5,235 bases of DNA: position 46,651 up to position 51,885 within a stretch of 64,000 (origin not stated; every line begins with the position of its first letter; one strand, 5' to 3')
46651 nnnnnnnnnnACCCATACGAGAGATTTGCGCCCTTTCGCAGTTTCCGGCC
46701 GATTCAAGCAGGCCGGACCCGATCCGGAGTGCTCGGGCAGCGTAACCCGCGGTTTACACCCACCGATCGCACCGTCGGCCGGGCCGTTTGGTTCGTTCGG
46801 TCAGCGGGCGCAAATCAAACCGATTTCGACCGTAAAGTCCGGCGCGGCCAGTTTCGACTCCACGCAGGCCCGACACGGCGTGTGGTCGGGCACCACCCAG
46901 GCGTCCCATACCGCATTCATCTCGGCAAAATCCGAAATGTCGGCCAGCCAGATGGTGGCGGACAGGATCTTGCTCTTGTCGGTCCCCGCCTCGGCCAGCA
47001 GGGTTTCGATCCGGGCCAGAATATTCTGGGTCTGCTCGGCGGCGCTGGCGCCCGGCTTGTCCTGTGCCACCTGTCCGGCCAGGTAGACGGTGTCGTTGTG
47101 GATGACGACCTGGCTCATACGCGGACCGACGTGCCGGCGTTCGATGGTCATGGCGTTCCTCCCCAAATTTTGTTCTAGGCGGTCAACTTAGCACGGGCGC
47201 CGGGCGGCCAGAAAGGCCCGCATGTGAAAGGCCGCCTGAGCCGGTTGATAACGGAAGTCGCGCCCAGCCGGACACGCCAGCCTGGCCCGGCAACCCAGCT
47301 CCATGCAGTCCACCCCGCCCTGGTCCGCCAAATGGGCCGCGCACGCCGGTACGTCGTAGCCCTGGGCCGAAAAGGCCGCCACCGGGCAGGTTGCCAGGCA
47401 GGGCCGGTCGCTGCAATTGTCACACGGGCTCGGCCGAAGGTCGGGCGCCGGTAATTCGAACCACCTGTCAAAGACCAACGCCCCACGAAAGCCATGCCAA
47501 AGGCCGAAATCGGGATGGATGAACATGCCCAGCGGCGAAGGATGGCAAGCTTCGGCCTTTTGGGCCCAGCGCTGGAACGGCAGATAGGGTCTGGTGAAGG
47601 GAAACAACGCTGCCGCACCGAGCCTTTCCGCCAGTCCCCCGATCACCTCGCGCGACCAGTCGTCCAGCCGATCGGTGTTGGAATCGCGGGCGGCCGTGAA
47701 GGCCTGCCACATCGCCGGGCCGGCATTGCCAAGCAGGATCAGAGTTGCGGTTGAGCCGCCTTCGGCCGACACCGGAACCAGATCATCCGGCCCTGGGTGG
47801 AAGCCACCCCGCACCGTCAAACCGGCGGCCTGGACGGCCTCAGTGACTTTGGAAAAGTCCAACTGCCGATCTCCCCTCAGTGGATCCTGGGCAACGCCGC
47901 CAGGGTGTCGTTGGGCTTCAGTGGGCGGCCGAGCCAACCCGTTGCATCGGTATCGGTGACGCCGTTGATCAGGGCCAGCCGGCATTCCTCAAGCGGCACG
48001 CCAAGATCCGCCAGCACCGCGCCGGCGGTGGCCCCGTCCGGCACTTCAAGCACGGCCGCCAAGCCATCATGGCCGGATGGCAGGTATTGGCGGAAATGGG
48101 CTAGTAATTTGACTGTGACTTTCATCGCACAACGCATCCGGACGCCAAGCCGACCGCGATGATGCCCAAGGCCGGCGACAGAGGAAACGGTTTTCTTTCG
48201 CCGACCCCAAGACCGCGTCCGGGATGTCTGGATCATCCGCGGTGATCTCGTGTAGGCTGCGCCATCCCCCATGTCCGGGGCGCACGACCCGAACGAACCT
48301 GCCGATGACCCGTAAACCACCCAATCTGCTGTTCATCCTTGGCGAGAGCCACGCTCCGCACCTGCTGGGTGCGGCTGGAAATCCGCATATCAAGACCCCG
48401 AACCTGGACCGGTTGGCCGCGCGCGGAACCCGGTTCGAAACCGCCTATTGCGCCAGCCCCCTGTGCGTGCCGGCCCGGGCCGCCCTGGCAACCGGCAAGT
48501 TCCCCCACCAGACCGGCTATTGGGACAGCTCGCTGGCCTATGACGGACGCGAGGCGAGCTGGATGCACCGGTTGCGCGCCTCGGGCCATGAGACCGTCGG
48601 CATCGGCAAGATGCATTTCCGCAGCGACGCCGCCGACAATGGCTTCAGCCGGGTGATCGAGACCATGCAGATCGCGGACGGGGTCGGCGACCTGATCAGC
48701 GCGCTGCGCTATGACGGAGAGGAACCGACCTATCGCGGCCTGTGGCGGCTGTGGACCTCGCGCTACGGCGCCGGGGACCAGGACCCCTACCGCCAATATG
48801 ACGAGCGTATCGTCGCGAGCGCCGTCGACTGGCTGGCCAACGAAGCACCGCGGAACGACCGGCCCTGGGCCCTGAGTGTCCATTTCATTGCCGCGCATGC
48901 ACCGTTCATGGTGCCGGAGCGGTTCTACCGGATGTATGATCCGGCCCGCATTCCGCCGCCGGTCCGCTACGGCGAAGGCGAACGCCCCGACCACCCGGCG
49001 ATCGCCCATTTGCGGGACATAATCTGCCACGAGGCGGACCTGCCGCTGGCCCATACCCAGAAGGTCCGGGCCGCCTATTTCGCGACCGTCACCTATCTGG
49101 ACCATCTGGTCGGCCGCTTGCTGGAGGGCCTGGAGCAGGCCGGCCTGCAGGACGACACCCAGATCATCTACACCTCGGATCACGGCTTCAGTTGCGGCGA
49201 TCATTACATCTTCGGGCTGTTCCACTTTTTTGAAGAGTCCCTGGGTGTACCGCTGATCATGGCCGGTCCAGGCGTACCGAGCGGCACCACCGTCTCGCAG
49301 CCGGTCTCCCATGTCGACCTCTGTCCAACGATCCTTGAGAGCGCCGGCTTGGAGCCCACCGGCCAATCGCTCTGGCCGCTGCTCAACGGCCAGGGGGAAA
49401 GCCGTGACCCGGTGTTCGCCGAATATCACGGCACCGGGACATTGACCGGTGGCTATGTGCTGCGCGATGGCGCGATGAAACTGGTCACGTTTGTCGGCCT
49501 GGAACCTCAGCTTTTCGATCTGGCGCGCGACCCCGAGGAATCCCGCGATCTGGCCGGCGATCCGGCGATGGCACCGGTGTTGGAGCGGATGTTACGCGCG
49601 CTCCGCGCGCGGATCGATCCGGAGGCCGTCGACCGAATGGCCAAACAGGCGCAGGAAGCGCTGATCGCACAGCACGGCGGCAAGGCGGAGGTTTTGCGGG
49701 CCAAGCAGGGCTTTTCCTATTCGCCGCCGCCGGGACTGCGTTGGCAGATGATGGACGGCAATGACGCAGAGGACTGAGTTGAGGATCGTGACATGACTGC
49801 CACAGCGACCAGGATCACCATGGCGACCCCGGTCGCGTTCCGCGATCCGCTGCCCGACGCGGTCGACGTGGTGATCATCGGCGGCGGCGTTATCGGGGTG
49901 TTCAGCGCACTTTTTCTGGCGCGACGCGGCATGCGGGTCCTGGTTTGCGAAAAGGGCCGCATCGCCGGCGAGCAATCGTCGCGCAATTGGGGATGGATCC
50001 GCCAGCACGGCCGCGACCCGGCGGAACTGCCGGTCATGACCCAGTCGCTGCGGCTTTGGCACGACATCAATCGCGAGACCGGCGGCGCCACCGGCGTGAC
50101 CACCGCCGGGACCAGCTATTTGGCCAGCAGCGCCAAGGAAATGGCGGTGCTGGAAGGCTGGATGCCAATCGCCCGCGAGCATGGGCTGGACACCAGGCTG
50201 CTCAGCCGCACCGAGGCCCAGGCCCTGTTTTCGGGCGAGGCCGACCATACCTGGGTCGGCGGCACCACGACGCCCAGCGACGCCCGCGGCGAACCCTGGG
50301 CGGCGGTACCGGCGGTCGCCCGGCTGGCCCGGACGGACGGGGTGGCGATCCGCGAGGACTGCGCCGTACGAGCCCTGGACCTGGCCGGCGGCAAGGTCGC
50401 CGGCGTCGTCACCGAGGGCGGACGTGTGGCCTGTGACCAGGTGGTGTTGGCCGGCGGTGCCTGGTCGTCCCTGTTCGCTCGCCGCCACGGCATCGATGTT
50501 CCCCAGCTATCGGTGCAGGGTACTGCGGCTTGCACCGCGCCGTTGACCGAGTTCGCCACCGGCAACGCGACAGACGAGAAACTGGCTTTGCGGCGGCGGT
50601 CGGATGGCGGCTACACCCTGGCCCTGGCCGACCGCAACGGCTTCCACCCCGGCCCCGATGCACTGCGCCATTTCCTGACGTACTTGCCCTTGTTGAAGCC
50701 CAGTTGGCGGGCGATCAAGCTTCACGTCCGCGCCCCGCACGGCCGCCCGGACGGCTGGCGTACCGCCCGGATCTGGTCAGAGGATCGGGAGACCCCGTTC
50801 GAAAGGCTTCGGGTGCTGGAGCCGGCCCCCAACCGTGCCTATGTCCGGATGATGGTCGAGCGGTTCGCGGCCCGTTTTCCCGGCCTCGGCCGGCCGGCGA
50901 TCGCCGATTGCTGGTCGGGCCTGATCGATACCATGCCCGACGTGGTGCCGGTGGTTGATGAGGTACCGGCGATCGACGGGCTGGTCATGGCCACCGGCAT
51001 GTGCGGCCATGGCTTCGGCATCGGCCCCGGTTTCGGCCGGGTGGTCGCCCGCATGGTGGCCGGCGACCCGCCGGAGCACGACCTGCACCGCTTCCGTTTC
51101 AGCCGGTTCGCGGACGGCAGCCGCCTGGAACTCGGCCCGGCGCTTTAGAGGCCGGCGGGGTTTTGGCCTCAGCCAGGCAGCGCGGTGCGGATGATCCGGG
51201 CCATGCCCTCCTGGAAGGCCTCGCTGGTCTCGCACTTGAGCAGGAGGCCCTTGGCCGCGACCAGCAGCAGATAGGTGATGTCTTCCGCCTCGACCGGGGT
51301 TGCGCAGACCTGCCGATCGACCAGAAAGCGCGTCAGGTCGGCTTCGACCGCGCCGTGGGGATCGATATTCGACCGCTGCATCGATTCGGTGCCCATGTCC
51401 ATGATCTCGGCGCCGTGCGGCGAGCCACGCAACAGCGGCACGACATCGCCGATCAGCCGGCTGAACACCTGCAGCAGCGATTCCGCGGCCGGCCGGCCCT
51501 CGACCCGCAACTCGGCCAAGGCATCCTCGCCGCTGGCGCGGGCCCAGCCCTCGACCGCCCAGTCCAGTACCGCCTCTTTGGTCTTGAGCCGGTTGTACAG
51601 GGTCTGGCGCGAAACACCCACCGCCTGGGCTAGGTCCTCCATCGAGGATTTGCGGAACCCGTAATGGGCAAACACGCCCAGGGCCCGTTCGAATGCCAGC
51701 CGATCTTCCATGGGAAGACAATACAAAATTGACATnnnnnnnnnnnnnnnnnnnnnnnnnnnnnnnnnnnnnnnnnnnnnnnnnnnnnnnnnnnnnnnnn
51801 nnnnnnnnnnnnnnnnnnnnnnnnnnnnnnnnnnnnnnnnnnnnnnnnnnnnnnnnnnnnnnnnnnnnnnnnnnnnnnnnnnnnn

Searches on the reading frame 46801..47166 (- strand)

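Call 43: search_protein_families(library=pfam, proteins=[window:46801-47166:-], max_evalue=0.001)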
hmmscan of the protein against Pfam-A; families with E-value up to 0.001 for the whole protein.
window:46801-47166:- (121 aa): 1 family
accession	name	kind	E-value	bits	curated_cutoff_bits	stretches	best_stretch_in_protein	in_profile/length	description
PF01042.26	Ribonuc_L-PSP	-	7e-27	94.3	27.3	1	17-118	11-118/121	Endoribonuclease L-PSP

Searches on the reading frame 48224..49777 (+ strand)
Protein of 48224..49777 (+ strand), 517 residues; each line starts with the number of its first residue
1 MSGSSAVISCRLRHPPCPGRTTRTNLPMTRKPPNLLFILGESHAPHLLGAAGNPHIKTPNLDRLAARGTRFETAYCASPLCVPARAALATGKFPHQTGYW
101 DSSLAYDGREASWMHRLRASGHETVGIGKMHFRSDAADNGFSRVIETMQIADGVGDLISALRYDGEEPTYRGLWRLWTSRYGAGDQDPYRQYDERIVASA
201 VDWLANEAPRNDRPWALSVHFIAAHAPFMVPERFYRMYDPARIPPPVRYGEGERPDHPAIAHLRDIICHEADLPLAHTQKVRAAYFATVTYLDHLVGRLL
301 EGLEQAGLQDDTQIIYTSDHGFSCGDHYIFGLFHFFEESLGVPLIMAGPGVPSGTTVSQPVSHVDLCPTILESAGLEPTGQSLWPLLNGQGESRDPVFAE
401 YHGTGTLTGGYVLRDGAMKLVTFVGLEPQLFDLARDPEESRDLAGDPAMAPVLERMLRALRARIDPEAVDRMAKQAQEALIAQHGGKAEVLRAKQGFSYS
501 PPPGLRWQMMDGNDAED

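Call 43: search_protein_families(library=pfam, proteins=[window:48224-49777:+], max_evalue=0.001)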
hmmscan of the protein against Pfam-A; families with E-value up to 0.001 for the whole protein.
window:48224-49777:+ (517 aa): 3 families
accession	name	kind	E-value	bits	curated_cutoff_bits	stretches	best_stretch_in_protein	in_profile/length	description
PF00884.28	Sulfatase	-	5.3e-49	167.6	25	1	33-375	1-300/301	Sulfatase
PF16347.10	SGSH_C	-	2.9e-14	53.9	29.3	1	325-461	1-149/154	N-sulphoglucosamine sulphohydrolase, C-terminal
PF01663.27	Phosphodiest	-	3e-13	50.5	23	1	285-339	184-239/342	Type I phosphodiesterase / nucleotide pyrophosphatase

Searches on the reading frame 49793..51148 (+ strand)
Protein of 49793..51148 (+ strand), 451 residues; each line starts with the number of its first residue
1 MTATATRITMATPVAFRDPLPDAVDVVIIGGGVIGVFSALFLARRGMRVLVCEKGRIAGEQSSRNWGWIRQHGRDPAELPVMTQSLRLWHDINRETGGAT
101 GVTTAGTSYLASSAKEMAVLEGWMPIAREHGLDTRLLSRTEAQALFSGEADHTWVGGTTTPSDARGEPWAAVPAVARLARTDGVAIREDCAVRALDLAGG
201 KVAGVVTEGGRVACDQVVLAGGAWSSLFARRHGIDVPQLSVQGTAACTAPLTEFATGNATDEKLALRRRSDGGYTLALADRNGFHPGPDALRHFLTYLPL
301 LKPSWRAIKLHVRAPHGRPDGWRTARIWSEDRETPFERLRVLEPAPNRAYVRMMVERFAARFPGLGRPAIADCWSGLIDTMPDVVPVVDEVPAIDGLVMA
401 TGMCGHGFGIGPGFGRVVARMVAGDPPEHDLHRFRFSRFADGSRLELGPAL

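Call 43: search_protein_families(library=pfam, proteins=[window:49793-51148:+], max_evalue=0.001)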
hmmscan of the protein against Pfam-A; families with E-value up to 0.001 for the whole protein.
window:49793-51148:+ (451 aa): 10 families
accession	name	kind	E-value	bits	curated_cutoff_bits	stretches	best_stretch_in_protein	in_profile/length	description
PF01266.30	DAO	-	5.6e-67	227.2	27.9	1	25-421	1-353/353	FAD dependent oxidoreductase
PF00890.30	FAD_binding_2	-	3.7e-09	36.7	20.4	1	25-248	1-228/414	FAD binding domain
PF03486.20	HI0933_like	-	7.7e-07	29.2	50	0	25-60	2-37/244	HI0933-like protein Rossmann domain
PF07992.20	Pyr_redox_2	-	1.4e-06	28.4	26.1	1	25-228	2-114/291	Pyridine nucleotide-disulphide oxidoreductase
PF12831.13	FAD_oxidored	-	7.9e-06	25.9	27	1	25-99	1-74/416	FAD dependent oxidoreductase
PF00070.33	Pyr_redox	-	3.5e-05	24.7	22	0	26-54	2-30/82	Pyridine nucleotide-disulphide oxidoreductase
PF01494.25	FAD_binding_3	-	5.3e-05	23.1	22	1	24-225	2-161/349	FAD binding domain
PF13450.12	NAD_binding_8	-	0.00014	22.5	21.9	1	28-59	1-32/68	NAD(P)-binding Rossmann-like domain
PF13738.12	Pyr_redox_3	-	0.00022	21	30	0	27-58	1-33/305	Pyridine nucleotide-disulphide oxidoreductase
PF01134.28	GIDA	-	0.00031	20.4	22.1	0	25-52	1-28/391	Glucose inhibited division protein A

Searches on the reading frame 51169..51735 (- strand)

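Call 68: search_protein_families(library=pfam, proteins=[window:51169-51735:-], max_evalue=0.0001)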
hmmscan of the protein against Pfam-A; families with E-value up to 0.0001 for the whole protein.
window:51169-51735:- (188 aa): 1 family
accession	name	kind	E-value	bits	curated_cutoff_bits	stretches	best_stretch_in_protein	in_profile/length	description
PF00440.29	TetR_N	-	4.7e-09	36.3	24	1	17-57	4-44/47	Bacterial regulatory proteins, tetR family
